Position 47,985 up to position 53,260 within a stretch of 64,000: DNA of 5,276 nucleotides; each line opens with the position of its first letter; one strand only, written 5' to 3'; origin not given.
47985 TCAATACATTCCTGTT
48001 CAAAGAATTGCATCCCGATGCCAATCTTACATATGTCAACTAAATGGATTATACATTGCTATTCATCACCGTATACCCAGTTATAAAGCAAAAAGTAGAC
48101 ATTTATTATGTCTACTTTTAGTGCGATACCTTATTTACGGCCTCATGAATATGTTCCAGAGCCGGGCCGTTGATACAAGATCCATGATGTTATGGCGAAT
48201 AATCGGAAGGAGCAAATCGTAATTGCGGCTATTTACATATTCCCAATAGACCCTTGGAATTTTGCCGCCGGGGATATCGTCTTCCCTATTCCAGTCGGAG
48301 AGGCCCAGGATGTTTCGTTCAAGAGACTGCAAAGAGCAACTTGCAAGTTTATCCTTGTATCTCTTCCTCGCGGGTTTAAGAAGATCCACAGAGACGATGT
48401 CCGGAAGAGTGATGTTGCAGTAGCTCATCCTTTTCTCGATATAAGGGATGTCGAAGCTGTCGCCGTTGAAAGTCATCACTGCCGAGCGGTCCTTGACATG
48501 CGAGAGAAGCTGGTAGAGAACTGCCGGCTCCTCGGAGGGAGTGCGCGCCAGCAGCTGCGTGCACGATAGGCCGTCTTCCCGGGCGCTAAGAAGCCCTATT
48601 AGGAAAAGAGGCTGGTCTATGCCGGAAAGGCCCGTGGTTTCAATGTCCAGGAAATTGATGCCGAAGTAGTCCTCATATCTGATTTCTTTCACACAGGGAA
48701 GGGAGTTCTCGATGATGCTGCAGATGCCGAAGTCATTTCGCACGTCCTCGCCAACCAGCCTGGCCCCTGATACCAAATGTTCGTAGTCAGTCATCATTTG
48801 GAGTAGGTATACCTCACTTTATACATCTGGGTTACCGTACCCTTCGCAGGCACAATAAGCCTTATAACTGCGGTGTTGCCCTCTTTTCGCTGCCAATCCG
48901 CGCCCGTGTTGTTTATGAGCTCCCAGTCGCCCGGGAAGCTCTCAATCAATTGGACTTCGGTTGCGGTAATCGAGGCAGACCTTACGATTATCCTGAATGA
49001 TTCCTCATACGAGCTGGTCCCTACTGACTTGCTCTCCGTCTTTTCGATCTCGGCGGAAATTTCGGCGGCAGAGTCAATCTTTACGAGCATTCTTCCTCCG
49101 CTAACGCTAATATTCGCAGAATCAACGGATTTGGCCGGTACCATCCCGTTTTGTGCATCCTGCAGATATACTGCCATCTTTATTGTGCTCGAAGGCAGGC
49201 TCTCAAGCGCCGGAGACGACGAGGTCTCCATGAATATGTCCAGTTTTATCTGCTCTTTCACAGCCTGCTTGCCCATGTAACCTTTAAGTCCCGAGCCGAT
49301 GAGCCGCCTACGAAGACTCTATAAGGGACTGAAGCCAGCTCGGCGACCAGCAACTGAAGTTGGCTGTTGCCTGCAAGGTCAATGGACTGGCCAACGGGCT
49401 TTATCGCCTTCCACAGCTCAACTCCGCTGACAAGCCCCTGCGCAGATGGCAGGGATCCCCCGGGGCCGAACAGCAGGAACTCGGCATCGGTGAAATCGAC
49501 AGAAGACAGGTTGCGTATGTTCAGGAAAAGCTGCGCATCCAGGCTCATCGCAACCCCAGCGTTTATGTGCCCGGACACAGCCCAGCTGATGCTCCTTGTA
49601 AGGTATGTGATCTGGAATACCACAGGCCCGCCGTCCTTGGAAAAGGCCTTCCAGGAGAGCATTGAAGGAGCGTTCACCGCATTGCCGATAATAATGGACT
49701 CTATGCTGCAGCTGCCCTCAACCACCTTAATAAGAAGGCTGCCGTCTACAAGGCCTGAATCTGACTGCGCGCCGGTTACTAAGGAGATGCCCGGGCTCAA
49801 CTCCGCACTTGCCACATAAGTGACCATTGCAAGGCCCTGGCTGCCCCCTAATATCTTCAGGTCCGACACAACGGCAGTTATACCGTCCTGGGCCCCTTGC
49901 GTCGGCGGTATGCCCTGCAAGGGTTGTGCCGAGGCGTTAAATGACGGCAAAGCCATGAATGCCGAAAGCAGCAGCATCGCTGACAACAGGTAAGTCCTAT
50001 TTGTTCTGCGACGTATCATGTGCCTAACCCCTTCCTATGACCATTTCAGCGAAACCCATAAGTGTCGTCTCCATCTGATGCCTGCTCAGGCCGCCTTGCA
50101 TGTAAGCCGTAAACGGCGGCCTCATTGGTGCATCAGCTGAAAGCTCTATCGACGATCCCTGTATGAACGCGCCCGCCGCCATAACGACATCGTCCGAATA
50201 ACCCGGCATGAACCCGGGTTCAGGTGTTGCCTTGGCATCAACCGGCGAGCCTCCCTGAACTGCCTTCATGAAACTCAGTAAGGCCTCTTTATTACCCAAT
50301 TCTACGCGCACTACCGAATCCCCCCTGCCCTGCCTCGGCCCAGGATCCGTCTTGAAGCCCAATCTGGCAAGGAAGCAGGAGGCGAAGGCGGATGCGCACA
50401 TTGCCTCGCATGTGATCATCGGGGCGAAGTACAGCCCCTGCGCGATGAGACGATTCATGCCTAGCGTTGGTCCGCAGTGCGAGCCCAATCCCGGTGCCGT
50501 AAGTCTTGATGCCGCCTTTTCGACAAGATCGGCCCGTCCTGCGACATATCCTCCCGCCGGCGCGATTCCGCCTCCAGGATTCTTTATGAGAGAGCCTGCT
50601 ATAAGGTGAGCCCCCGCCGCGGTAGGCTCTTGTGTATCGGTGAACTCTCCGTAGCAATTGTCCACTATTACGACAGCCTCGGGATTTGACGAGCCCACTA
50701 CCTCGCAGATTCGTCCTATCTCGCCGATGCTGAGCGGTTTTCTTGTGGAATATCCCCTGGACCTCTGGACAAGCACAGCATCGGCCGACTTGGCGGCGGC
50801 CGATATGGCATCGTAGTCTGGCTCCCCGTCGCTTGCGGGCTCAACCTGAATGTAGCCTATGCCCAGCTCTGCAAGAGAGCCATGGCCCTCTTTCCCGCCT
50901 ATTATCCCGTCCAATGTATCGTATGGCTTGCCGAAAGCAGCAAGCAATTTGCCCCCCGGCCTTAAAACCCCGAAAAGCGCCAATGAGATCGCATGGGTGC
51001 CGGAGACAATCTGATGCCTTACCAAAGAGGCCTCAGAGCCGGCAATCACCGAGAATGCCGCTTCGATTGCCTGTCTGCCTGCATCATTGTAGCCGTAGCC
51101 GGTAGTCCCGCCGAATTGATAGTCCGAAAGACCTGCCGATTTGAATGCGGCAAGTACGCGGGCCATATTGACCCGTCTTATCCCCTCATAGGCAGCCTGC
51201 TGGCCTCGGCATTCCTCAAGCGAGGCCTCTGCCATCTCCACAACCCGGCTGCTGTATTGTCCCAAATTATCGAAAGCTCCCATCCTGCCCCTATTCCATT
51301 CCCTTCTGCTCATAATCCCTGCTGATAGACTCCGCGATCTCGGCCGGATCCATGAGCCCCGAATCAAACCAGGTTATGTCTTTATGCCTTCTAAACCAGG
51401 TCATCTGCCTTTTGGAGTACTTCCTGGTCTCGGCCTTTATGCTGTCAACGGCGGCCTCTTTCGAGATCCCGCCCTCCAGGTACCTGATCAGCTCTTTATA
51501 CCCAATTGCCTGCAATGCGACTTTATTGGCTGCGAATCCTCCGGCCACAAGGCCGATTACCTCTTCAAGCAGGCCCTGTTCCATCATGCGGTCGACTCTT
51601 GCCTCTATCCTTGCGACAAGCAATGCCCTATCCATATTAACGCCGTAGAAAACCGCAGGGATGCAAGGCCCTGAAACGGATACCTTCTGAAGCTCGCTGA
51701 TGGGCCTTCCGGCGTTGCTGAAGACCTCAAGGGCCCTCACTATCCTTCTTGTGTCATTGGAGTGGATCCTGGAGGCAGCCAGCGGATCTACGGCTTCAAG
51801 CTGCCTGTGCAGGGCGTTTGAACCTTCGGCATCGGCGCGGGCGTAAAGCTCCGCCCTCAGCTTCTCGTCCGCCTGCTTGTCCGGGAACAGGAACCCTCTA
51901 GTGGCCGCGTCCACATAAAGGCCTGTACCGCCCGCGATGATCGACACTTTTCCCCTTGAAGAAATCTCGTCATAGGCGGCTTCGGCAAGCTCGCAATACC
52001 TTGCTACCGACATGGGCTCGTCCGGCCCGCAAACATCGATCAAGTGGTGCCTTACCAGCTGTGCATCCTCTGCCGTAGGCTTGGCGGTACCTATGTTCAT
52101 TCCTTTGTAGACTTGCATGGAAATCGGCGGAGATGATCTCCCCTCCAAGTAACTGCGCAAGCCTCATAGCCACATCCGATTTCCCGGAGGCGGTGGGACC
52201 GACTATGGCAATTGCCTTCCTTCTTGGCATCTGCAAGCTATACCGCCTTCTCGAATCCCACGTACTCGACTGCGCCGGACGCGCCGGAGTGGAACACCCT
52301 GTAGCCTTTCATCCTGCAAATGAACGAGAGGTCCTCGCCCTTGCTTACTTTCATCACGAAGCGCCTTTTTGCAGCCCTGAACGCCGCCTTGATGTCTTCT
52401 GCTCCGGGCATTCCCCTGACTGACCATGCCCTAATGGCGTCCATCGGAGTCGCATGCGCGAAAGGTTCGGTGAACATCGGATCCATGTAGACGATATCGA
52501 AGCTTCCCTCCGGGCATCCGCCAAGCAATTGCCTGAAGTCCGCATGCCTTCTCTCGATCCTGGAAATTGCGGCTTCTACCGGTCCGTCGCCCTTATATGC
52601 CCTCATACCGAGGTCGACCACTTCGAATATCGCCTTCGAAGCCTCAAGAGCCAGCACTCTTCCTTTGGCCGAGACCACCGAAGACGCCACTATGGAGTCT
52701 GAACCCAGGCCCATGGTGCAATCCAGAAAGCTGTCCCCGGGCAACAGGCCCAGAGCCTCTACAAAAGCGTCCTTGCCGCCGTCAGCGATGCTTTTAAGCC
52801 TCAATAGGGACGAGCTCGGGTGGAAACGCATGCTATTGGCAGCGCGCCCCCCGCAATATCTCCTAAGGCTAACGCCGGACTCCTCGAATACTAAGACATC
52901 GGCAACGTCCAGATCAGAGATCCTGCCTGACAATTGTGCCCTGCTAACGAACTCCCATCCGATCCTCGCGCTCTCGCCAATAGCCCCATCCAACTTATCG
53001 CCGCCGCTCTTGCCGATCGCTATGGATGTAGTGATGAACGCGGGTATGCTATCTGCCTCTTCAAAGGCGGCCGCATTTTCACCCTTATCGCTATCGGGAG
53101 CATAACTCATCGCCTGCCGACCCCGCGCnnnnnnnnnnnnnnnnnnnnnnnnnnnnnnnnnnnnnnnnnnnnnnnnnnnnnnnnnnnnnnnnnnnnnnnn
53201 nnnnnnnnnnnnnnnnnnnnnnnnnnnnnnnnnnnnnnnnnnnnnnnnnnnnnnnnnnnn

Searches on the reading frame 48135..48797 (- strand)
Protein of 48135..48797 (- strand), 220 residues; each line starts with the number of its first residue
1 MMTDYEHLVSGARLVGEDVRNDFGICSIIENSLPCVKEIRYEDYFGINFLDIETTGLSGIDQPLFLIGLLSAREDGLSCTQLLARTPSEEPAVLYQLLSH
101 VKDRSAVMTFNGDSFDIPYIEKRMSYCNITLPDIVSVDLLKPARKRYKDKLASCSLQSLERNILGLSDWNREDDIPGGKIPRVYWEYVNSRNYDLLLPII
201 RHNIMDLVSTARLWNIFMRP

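Call 20: search_protein_families(library=pfam, proteins=[window:48135-48797:-], max_evalue=0.001)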
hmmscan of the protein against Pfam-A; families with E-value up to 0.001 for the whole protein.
window:48135-48797:- (220 aa): 2 families
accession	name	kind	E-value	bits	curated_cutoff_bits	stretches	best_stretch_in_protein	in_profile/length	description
PF13482.12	RNase_H_2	-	1.8e-34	119.5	22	1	49-215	2-162/165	RNase_H superfamily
PF03104.25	DNA_pol_B_exo1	-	7.6e-07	29.2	23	1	89-133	142-189/242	DNA polymerase family B, exonuclease domain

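Call 21: search_protein_families(library=ncbifam, proteins=[window:48135-48797:-], max_evalue=0.1)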
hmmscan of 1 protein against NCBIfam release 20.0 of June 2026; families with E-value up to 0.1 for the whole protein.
window:48135-48797:- (220 aa): 5 families
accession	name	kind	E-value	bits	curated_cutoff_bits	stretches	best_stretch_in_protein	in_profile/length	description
NF004419.0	PRK05761.1-5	equivalog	0.00011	20.3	1285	1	89-129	350-390/932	DNA-directed DNA polymerase I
NF004963.0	PRK06309.1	equivalog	0.0002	21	245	1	98-168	74-142/232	DNA polymerase III subunit epsilon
NF004417.0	PRK05761.1-3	equivalog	0.00026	19.1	780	1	89-125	282-318/858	DNA-directed DNA polymerase I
NF004415.0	PRK05761.1-1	equivalog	0.00034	18.6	1289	1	90-143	292-344/883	DNA-directed DNA polymerase I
NF005907.0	PRK07883.1-5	equivalog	0.016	13.6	454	1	80-161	86-165/584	DEDD exonuclease domain-containing protein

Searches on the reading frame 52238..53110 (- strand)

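Call 20: search_protein_families(library=pfam, proteins=[window:52238-53110:-], max_evalue=0.001)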
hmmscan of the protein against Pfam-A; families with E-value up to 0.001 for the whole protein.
window:52238-53110:- (290 aa): 1 family
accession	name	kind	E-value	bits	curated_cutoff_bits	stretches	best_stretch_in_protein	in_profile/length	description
PF04445.19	SAM_MT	-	1.6e-07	31.4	26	1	108-254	53-201/230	Putative SAM-dependent methyltransferase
